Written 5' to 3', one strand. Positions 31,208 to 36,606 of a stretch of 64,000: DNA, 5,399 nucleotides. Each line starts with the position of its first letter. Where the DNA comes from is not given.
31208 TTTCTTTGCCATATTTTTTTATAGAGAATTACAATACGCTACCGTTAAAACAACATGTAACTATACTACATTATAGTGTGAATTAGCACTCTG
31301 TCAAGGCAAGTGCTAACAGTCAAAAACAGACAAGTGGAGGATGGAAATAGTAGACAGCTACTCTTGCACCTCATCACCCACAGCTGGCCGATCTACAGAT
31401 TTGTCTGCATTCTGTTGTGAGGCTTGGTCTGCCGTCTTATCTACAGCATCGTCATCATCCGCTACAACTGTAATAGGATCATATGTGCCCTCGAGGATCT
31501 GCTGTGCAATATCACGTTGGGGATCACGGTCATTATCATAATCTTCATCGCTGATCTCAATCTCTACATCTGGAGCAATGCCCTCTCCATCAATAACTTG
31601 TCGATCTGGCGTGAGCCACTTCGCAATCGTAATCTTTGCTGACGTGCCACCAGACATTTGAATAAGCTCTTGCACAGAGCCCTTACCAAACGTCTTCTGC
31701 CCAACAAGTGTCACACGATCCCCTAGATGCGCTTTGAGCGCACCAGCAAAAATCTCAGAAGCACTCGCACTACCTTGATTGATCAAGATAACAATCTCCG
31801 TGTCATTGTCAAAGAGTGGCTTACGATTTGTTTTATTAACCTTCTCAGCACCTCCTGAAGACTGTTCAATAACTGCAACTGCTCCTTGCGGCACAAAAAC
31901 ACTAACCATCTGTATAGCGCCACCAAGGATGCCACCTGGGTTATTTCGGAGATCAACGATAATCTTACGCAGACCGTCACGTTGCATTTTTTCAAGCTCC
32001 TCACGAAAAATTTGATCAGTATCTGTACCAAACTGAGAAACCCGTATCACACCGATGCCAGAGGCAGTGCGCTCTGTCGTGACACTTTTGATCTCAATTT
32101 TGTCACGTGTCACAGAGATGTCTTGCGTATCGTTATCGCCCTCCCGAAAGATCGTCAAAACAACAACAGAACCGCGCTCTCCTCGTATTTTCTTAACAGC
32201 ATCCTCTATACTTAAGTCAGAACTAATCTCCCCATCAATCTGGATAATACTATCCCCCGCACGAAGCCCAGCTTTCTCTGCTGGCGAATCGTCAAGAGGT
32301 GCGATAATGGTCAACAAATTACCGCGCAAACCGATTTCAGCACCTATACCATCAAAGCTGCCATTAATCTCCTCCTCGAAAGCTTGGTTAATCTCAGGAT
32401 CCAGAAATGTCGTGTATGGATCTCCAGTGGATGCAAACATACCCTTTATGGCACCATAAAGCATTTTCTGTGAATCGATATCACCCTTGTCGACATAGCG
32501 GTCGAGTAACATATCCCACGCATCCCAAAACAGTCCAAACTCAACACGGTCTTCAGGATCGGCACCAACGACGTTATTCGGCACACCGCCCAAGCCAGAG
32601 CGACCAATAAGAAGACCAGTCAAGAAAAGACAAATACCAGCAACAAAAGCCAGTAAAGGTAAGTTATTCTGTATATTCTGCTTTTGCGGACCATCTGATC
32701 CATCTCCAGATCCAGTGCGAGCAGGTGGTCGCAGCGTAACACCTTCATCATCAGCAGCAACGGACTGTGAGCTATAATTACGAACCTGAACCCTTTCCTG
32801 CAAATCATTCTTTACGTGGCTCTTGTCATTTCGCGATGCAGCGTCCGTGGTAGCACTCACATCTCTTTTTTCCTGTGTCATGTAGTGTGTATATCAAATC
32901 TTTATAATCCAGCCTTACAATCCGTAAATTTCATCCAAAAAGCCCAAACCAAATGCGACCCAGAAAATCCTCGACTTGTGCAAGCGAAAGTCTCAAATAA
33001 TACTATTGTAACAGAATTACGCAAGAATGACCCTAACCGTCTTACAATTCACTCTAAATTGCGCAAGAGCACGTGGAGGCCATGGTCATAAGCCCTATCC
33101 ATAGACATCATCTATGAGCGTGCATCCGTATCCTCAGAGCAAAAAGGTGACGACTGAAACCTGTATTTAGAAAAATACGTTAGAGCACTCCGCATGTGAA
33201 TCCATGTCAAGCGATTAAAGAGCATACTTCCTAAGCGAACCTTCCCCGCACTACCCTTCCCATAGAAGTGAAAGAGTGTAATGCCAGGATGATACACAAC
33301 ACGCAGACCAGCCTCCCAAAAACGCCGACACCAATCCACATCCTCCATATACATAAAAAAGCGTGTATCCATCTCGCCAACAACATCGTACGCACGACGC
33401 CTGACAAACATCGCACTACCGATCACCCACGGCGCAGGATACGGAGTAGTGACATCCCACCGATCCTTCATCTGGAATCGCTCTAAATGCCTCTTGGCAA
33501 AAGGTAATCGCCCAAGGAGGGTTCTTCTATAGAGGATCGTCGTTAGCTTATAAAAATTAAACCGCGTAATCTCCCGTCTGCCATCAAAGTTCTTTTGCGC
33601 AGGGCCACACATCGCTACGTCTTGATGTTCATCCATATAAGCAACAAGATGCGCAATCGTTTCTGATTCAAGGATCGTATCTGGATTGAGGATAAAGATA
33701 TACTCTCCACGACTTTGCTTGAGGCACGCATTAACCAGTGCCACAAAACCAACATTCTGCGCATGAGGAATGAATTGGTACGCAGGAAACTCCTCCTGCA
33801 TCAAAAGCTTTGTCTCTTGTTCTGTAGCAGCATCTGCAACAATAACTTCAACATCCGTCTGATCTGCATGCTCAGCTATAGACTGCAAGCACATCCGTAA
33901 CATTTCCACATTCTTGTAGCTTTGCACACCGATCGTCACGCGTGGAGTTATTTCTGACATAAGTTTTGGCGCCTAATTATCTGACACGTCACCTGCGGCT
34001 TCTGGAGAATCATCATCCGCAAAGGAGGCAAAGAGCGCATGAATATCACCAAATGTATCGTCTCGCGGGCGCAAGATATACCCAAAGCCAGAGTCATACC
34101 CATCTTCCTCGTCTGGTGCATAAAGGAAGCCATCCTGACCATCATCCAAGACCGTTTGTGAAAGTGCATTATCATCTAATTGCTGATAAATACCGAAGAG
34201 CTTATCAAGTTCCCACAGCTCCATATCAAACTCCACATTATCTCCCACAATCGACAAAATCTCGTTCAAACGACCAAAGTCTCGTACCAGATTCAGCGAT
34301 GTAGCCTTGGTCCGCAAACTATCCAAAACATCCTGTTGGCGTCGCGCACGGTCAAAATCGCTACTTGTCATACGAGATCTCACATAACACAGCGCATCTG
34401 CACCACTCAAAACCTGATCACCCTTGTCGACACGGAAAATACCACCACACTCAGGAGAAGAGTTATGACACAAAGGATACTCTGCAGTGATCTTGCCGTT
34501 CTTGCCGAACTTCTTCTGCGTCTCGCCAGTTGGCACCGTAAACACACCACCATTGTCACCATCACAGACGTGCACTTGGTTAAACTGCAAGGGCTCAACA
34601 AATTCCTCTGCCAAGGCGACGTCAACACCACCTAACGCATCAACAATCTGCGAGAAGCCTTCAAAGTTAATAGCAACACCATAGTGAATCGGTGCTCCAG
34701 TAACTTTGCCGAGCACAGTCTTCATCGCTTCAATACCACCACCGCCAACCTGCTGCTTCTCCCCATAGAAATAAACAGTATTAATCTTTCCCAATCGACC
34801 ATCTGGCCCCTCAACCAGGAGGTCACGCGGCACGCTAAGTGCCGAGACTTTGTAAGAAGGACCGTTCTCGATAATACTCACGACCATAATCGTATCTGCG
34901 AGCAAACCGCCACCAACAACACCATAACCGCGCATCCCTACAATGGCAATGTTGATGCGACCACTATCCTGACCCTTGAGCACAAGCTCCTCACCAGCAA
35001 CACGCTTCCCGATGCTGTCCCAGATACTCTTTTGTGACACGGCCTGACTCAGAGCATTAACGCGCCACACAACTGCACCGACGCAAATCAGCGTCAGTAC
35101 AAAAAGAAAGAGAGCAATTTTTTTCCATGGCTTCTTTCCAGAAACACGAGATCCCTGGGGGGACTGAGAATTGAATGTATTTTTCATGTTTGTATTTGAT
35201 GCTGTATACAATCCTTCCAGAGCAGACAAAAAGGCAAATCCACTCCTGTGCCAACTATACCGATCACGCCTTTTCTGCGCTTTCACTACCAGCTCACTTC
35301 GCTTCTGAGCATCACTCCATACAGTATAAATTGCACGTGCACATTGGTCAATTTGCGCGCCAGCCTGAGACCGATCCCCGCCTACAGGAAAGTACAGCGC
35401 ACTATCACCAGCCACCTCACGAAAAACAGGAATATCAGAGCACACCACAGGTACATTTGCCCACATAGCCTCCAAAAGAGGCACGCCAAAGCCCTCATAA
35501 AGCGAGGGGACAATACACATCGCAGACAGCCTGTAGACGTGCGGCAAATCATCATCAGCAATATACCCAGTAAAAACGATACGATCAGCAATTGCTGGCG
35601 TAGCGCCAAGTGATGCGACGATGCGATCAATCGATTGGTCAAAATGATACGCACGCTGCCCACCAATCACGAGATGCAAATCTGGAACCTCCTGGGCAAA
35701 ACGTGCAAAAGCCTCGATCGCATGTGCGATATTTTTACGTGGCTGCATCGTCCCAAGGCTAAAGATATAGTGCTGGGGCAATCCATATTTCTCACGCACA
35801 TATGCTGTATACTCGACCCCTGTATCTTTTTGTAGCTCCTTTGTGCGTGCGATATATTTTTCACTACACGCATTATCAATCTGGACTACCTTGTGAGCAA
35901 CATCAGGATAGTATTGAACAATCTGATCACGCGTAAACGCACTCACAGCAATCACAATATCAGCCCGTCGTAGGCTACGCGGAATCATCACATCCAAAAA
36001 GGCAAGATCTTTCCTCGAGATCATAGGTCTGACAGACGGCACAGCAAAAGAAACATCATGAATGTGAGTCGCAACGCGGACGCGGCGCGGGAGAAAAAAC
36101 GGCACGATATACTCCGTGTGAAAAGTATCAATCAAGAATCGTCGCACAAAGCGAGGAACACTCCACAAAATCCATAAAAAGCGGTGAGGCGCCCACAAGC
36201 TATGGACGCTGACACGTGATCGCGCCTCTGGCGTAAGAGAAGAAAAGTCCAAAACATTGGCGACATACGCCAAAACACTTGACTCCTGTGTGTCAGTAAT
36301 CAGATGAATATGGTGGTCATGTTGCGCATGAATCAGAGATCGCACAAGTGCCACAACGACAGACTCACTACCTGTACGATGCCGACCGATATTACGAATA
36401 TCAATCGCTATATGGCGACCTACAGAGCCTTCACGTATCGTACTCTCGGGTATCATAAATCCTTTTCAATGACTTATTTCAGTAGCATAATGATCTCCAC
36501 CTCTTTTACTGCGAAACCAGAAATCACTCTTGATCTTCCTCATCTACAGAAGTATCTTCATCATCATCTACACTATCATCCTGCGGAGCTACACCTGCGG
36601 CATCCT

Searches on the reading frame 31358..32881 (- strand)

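Call 35: search_protein_families(library=pfam, proteins=[window:31358-32881:-], max_evalue=0.001)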
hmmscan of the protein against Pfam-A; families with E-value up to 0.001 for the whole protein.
window:31358-32881:- (507 aa): 5 families
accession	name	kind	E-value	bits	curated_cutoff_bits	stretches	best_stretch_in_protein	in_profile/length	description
PF03572.23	Peptidase_S41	-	3.2e-46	157.3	24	1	276-441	2-165/165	Peptidase family S41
PF17820.7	PDZ_6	-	3.3e-12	46.4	27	1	195-244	5-52/54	PDZ domain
PF13180.12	PDZ_2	-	1.7e-08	35.1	27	1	182-257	6-80/80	PDZ domain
PF00595.29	PDZ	-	3.6e-08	34.1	23.2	1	190-244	27-80/81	PDZ domain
PF22694.1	CtpB_N-like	-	1.8e-07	32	27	1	118-163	41-84/85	Activating protease CtpB N-terminal domain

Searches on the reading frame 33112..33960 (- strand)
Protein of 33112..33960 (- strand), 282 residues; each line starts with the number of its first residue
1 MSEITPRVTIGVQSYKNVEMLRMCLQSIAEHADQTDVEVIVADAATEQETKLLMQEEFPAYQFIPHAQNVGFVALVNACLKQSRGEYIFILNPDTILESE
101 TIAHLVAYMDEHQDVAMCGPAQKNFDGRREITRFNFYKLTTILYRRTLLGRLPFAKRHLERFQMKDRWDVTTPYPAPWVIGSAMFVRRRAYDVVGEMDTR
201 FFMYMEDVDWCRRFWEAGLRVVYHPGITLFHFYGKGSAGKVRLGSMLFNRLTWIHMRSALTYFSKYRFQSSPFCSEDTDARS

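Call 35: search_protein_families(library=pfam, proteins=[window:33112-33960:-], max_evalue=0.001)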
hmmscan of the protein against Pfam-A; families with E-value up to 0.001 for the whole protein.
window:33112-33960:- (282 aa): 3 families
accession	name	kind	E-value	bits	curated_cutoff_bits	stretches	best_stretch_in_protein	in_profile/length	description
PF13641.12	Glyco_tranf_2_3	-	2.2e-17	64.3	27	1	6-231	1-211/230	Glycosyltransferase like family 2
PF00535.33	Glycos_transf_2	-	7.7e-17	62.2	23.3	1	11-153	3-132/168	Glycosyl transferase family 2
PF13632.12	Glyco_trans_2_3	-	6.8e-06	26.5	27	1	171-227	65-119/198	Glycosyl transferase family group 2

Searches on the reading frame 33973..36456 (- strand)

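Call 82: search_protein_families(library=pfam, proteins=[window:33973-36456:-], max_evalue=0.0001)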
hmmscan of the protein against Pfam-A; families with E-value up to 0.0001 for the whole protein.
window:33973-36456:- (827 aa): 6 families
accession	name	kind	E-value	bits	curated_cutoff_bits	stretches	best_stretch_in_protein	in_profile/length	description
PF03816.19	LytR_cpsA_psr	-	6.9e-27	94.9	24.6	1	520-718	2-148/150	LytR_cpsA_psr family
PF00534.26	Glycos_transf_1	-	1.2e-24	87.3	26.4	1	228-394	15-170/172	Glycosyl transferases group 1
PF13692.12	Glyco_trans_1_4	-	1.8e-22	80.5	27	1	229-359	2-127/142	Glycosyl transferases group 1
PF13439.12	Glyco_transf_4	-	6.4e-11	43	28.5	1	29-195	3-164/170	Glycosyltransferase Family 4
PF20706.3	GT4-conflict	-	6.8e-11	42.2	26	1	228-404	197-380/385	Family 4 Glycosyltransferase in conflict systems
PF13579.12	Glyco_trans_4_4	-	3.4e-08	34.4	29.7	1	28-192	1-154/158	Glycosyl transferase 4-like domain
